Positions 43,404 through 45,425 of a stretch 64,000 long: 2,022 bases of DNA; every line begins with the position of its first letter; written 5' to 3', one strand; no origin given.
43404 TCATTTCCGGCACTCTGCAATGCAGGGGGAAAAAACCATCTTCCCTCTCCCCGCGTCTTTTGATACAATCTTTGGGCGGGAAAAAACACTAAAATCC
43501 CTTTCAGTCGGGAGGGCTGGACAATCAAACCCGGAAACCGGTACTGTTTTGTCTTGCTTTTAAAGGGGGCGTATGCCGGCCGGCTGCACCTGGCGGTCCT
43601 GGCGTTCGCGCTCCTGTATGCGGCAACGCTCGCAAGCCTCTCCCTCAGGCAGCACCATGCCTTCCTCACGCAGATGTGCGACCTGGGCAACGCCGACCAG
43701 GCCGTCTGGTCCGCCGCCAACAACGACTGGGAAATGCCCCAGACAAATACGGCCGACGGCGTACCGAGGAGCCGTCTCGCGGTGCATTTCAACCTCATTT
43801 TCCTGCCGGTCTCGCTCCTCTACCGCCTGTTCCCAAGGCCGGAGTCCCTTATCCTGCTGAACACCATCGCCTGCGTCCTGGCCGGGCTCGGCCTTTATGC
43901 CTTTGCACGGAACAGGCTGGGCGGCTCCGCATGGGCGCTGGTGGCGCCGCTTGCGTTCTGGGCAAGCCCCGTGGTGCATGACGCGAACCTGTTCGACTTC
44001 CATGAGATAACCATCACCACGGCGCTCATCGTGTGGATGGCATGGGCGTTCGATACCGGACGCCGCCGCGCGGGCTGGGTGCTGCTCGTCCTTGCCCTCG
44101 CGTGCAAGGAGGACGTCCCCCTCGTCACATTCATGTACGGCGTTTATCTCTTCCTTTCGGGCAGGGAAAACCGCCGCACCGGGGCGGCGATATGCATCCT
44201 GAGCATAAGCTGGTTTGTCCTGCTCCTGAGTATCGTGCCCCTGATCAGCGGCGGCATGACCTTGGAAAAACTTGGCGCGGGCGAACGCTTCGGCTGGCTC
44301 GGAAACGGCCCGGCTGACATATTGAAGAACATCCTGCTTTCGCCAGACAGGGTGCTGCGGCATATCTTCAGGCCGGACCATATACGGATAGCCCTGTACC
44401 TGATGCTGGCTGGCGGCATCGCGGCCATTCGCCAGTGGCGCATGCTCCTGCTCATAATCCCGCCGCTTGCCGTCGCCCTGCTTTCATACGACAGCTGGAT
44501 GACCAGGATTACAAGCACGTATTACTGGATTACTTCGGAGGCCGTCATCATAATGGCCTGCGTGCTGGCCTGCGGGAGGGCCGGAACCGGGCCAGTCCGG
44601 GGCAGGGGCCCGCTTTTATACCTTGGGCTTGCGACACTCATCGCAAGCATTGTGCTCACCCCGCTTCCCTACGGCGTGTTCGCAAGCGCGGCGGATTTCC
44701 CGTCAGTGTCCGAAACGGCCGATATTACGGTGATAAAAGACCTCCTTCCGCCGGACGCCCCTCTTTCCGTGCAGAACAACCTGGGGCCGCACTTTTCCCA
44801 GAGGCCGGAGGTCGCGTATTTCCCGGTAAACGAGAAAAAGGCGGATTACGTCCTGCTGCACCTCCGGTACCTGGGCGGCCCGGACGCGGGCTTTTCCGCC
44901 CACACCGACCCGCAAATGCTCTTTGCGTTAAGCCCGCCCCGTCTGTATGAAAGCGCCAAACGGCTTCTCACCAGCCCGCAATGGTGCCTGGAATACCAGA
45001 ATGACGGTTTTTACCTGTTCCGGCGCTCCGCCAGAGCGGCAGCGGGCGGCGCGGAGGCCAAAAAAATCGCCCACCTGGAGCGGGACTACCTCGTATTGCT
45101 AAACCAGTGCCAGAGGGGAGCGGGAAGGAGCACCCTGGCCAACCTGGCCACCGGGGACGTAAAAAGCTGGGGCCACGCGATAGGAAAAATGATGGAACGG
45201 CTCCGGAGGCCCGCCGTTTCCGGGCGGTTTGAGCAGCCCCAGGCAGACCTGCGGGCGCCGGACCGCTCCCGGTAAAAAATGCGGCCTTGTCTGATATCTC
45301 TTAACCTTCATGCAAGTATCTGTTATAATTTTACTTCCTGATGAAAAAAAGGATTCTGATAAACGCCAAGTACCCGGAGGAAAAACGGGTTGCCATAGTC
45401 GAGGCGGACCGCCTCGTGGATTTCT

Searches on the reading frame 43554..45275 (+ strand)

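Call 90: search_protein_families(library=pfam, max_evalue=0.001, proteins=[window:43554-45275:+])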
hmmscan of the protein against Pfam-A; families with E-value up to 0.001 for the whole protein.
window:43554-45275:+ (573 aa): 1 family
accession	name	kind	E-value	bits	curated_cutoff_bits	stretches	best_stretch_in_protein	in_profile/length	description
PF09852.15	DUF2079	-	3.7e-47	161.9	28.2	1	37-431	5-417/459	Predicted membrane protein (DUF2079)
